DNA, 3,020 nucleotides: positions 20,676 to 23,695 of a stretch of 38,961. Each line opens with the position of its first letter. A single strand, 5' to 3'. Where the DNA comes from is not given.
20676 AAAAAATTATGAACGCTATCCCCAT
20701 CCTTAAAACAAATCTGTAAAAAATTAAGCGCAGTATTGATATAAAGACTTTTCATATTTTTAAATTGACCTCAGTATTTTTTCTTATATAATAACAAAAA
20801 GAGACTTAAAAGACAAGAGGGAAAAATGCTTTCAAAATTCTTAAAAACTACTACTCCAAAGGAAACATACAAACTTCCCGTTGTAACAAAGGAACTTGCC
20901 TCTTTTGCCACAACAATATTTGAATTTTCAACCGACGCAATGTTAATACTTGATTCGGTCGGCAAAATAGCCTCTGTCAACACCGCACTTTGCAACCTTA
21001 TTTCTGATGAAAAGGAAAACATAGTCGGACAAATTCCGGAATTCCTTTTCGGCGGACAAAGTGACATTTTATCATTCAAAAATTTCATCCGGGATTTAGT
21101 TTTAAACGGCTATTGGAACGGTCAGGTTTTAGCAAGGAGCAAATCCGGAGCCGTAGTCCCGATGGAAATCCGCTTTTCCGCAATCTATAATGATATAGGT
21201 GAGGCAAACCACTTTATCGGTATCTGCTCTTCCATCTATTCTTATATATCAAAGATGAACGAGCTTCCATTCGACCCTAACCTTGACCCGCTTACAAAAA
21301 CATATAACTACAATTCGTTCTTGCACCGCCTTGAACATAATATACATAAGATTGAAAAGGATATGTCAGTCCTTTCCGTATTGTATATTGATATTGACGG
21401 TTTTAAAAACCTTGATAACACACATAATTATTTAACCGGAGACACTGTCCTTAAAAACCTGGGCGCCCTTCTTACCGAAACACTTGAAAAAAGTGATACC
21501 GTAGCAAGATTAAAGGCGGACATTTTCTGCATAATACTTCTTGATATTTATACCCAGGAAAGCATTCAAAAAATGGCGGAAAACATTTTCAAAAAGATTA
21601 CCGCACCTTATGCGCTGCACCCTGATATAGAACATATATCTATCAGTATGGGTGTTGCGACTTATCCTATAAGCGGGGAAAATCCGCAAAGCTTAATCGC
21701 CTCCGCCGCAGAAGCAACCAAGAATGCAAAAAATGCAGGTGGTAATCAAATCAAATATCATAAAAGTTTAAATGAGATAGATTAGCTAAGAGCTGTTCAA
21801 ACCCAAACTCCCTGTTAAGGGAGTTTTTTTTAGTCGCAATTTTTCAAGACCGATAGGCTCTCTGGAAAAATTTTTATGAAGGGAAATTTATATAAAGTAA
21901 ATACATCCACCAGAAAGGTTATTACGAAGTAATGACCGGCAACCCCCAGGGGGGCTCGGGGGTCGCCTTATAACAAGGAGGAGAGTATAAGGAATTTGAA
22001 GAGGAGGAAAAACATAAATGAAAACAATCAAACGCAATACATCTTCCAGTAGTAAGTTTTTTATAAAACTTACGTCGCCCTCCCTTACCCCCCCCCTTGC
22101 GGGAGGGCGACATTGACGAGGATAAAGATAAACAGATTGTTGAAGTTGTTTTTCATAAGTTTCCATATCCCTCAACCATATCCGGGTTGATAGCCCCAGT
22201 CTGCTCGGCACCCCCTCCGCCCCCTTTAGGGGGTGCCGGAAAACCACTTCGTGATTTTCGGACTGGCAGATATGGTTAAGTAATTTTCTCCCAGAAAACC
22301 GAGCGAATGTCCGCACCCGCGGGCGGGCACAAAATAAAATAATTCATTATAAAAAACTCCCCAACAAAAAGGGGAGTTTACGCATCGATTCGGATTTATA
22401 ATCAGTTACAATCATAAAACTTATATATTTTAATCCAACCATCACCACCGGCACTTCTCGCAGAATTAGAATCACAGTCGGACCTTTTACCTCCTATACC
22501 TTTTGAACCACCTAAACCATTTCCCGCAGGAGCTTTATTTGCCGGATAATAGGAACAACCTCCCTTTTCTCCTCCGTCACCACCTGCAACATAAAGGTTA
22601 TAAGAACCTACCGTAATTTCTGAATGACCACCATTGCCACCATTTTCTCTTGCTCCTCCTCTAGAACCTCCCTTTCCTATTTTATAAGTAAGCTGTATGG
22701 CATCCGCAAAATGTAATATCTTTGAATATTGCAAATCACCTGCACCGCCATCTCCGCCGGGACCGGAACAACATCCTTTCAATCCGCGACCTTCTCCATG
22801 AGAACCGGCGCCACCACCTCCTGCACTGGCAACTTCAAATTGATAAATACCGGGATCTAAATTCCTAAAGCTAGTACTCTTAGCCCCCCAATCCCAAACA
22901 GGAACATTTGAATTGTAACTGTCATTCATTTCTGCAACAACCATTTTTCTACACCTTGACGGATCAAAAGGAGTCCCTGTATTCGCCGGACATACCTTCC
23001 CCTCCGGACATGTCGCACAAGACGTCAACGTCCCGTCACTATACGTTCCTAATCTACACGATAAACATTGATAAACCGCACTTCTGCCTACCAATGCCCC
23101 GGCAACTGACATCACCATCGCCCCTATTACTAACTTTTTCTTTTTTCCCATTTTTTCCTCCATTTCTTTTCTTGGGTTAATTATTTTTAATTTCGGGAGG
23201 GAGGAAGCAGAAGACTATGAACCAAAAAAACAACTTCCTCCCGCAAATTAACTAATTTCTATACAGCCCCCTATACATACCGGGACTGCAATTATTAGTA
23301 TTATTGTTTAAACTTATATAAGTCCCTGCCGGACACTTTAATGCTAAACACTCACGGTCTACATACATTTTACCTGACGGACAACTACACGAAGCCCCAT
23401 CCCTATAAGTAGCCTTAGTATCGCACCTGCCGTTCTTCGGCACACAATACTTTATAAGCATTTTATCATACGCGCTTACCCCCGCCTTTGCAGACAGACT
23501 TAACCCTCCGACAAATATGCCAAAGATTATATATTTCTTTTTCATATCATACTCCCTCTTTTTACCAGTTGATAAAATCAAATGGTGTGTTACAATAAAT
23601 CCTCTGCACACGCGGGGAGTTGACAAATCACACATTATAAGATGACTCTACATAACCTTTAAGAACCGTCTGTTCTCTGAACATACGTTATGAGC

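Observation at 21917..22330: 400-nt GC-rich island of stable hairpins with C-rich loops and SD-like purine tracts, in an otherwise AT-rich intergenic region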

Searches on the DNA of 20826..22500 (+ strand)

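Call 6: search_rna_families(source=window, start=21700, end=22500, threshold=evalue, max_evalue=10, show_alignments=2)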
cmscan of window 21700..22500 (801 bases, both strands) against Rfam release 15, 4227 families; matches with E-value up to 10: 11.
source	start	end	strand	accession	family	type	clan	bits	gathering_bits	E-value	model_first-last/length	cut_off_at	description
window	21753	21833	+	RF01859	Phe_leader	Cis-reg; leader;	-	21.2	55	0.64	1-125/125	no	Phenylalanine leader peptide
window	22331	22410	-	RF01770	rimP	Cis-reg; leader;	-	19.3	47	1.9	1-102/102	no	Gammaprotebacteria rimP leader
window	22341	22389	-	RF02362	Yfr10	Gene; sRNA;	-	18.8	43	5.3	1-78/78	no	Cyanobacterial functional RNA 10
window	21791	21869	-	RF02075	STnc230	Gene; sRNA;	-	18.6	50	6.5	1-83/83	no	Enterobacterial sRNA STnc230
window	22060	22111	-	RF01088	TLS-PK5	Cis-reg;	-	17.6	70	3.2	1-68/68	no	Pseudoknot of tRNA-like structure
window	21994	22089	+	RF00509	snosnR64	Gene; snRNA; snoRNA; CD-box;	CL00069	16.5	38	2.9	1-105/105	no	Small nucleolar RNA snR64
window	21956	22144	+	RF00023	tmRNA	Gene;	CL00001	15.7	47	0.00036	50-312/374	no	transfer-messenger RNA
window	22084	22231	+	RF02132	HOXB13-AS1_1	Gene; lncRNA;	-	13.9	60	2.3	1-136/136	no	HOXB13 antisense RNA 1 conserved region 1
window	22345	22430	-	RF02076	STnc100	Gene; sRNA;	-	12.3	47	5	1-206/206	no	Gammaproteobacterial sRNA STnc100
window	21869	21909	+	RF02577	tsr24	Gene; sRNA;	-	11.8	50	5.3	1-238/238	no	S. aureus tsr24 small RNA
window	22055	22114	+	RF02763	IsrM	Gene; sRNA;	-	9.4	376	4.9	1-329/329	no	IsrM sRNA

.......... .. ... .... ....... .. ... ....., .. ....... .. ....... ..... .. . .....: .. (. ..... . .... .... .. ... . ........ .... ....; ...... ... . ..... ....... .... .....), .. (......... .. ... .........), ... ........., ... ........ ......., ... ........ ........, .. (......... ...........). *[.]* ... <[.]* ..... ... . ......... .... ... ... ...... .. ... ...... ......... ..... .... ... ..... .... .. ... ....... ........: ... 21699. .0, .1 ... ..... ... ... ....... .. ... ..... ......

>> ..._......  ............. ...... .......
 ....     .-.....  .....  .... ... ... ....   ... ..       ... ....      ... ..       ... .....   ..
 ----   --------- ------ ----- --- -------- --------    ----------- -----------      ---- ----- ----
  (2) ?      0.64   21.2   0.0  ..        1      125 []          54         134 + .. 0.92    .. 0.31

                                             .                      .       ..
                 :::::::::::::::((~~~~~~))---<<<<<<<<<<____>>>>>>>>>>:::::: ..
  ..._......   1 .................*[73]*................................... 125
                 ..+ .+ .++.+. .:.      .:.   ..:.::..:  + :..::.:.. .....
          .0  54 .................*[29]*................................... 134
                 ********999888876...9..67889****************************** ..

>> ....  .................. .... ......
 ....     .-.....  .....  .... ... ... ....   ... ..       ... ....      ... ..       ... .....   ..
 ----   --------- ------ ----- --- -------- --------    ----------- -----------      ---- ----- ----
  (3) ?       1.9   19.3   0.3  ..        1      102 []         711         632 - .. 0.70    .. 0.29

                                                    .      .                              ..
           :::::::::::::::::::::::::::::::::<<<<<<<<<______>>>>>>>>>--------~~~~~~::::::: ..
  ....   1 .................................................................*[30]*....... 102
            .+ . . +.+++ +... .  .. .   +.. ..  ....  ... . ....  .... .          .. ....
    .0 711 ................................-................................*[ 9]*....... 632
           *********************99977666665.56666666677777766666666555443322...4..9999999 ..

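Call 7: search_rna_families(source=window, start=21835, end=22350, threshold=evalue, max_evalue=10, show_alignments=10)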
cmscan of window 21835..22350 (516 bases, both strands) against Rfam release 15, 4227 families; matches with E-value up to 10: 6.
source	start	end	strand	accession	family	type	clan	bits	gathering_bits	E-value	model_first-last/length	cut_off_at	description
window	22060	22111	-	RF01088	TLS-PK5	Cis-reg;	-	17.6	70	2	1-68/68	no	Pseudoknot of tRNA-like structure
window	21994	22089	+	RF00509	snosnR64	Gene; snRNA; snoRNA; CD-box;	CL00069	16.5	38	1.9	1-105/105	no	Small nucleolar RNA snR64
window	21956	22144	+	RF00023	tmRNA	Gene;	CL00001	15.7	47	0.00023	50-312/374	no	transfer-messenger RNA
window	22077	22112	+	RF02795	Pab91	Gene; snRNA; snoRNA; HACA-box;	-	14.4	71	8.7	1-57/57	no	Pab91 RNA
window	22084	22231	+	RF02132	HOXB13-AS1_1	Gene; lncRNA;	-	13.9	60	1.5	1-136/136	no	HOXB13 antisense RNA 1 conserved region 1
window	22055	22114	+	RF02763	IsrM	Gene; sRNA;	-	9.4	376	3.1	1-329/329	no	IsrM sRNA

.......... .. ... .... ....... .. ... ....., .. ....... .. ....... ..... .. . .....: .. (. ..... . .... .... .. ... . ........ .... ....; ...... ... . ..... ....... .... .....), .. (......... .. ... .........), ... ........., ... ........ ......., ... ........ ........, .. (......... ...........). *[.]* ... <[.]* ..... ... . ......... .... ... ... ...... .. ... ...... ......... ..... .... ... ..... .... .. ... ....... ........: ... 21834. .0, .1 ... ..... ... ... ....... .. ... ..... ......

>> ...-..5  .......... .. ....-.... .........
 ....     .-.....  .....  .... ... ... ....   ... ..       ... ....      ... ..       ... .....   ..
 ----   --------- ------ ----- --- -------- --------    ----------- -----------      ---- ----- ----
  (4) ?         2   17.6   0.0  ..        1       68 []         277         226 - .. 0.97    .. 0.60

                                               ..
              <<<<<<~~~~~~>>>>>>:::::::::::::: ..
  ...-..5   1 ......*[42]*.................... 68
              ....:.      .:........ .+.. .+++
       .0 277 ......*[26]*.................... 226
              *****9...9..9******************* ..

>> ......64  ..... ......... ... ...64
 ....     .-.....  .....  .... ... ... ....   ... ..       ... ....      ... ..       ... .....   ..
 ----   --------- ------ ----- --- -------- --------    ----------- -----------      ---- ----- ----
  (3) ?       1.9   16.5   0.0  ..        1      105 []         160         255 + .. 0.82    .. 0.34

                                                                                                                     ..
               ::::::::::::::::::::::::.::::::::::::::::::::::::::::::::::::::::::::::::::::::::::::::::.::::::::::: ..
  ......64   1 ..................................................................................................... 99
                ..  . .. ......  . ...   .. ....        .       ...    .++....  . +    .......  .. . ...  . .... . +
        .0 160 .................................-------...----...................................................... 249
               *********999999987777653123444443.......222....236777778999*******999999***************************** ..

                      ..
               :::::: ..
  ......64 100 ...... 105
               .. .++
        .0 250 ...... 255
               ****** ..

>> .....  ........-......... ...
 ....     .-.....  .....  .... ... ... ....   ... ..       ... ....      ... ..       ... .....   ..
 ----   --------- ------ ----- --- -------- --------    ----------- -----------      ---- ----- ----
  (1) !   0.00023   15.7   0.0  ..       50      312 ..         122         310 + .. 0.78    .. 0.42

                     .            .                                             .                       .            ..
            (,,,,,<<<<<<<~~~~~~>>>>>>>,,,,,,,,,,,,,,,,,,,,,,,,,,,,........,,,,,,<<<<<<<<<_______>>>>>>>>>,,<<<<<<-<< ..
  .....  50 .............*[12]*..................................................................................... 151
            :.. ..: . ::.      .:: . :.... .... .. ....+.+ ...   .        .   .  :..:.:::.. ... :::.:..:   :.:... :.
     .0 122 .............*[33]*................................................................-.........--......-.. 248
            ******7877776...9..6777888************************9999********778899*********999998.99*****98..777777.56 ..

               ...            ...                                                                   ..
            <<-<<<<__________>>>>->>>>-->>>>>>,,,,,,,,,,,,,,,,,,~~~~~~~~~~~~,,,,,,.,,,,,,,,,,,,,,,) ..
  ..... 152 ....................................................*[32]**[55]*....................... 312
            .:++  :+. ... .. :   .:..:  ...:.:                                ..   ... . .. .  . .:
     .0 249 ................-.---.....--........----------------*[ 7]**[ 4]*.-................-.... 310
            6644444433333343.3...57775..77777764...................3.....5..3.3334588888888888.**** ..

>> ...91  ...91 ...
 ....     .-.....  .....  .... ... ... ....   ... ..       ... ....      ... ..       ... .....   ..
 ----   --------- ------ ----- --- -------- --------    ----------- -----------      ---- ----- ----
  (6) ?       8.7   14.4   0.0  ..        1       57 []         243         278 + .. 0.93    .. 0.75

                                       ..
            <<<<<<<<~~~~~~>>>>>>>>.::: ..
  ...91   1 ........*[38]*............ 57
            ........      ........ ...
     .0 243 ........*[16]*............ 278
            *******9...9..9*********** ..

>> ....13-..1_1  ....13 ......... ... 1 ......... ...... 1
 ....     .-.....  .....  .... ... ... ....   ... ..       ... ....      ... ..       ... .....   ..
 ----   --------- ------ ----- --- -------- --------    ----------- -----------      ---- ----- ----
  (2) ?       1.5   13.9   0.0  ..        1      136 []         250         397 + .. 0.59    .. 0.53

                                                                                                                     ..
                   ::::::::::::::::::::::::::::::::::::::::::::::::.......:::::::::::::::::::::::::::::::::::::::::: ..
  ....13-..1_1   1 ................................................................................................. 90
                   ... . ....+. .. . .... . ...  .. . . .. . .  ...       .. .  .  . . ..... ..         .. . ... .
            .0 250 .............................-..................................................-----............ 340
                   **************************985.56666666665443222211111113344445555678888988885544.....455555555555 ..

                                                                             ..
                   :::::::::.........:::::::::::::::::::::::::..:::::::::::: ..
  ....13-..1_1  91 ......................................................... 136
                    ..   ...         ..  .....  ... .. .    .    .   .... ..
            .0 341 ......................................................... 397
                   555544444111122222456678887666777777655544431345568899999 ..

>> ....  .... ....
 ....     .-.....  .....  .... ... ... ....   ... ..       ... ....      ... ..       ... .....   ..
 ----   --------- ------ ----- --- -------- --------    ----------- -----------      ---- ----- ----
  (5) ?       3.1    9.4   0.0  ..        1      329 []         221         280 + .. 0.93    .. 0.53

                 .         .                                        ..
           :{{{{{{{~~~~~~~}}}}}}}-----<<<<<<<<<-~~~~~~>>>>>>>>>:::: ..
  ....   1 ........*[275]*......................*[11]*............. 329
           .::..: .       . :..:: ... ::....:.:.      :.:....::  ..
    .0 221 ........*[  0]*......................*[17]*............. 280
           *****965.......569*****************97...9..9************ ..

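Call 56: search_dna_similar(query=window:21834-22350:+, collection=plasmids, mode=distant, max_evalue=0.01, max_rows=10)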
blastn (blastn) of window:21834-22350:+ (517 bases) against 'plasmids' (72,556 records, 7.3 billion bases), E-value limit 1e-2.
No match.

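Call 57: search_dna_similar(query=window:21834-22350:+, collection=phages, mode=distant, max_evalue=0.01, max_rows=10)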
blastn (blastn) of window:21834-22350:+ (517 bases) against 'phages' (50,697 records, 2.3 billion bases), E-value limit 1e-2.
No match.

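Call 78: search_rna_families(source=L115, start=5660, end=6660, threshold=evalue, max_evalue=10)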
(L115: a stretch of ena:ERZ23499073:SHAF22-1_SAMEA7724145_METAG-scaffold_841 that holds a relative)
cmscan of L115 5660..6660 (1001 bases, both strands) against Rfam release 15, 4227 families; matches with E-value up to 10: 9.
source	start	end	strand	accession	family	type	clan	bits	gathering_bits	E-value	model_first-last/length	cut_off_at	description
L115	6463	6499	+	RF01343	CRISPR-DR33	Gene; CRISPR;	-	26.3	39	0.0028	1-37/37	no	CRISPR RNA direct repeat element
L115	5794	5892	+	RF02578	tsr25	Gene; sRNA;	-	19.7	63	0.11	1-181/181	no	S. aureus tsr25 small RNA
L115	6000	6057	+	RF03540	Flavi_NKV_CRE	Cis-reg;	-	18.4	50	3.5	1-98/98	no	No-Known-Vector Flavivirus 3' UTR cis-acting replication element (CRE)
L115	5811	5894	+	RF01859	Phe_leader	Cis-reg; leader;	-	17.9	55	4.4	1-125/125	no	Phenylalanine leader peptide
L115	5920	6015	-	RF02980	freshwater-2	Cis-reg;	-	16.8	49.9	9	1-84/84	no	freshwater-2 RNA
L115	5986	6021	+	RF02795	Pab91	Gene; snRNA; snoRNA; HACA-box;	-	16.2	71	6.2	1-57/57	no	Pab91 RNA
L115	6243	6294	-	RF01394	isrK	Gene; sRNA;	-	14.3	50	2.5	1-77/77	no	isrK Hfq binding RNA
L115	6275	6293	+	RF01116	Yfr1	Gene; sRNA;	-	13.7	38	9.2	39-57/59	no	Cyanobacterial functional RNA 1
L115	6527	6644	-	RF02142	HOXA11-AS1_6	Gene; lncRNA;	-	11.1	50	8.7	59-179/179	no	HOXA11 antisense RNA 1 conserved region 6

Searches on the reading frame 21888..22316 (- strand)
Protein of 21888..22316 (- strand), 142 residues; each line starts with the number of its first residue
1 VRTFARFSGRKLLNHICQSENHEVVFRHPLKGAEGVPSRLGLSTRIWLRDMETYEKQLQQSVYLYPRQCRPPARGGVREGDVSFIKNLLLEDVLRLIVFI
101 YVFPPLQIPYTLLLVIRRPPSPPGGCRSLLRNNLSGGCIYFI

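Call 69: find_homologous_proteins(query=window:21888-22316:-, max_evalue=1)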
Query window:21888-22316:- (142 aa): 1 proteins with E <= 1 among 27 candidates.
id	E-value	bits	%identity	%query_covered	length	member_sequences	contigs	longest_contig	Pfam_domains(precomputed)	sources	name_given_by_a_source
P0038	1.7e-91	322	100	100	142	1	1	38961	-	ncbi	-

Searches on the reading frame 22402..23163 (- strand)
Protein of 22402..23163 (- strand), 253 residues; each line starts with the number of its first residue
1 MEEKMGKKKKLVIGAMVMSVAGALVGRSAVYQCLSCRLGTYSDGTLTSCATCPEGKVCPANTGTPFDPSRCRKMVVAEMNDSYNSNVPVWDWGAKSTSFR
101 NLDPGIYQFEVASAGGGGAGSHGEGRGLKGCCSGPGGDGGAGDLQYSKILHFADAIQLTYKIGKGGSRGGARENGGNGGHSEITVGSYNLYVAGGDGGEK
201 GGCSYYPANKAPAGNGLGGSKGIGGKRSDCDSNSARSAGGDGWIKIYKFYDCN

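Call 14: search_protein_families(library=pfam, proteins=[window:22402-23163:-], max_evalue=0.001)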
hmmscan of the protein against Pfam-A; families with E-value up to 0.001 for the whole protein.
window:22402-23163:- (253 aa): 1 family
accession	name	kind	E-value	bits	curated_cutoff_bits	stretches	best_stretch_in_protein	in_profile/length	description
PF21722.4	Gly_rich_2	-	6.5e-07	30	24.3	1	104-243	12-155/226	Glycine-rich domain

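Call 23: find_encoding_contigs(protein=window:22402-23163:-, flank=10000, max_places=10)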
Protein window:22402-23163:- (253 aa): no gene with exactly this product is on record in the collection.

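Call 32: find_encoding_contigs(protein=window:22402-23151:-, flank=10000, max_places=10)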
Protein window:22402-23151:- (249 aa): no gene with exactly this product is on record in the collection.

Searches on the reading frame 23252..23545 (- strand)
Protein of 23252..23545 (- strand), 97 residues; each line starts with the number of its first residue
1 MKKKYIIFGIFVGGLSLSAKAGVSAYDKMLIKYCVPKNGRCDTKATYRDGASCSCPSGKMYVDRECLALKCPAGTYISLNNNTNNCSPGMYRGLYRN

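Call 76: search_protein_families(library=pfam, proteins=[window:23252-23545:-], max_evalue=0.01)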
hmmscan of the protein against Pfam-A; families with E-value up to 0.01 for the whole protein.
window:23252-23545:- (97 aa): 1 family
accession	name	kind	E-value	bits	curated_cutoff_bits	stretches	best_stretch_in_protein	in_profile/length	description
PF12714.13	TILa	-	0.0062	17.1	27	1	52-86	24-54/55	TILa domain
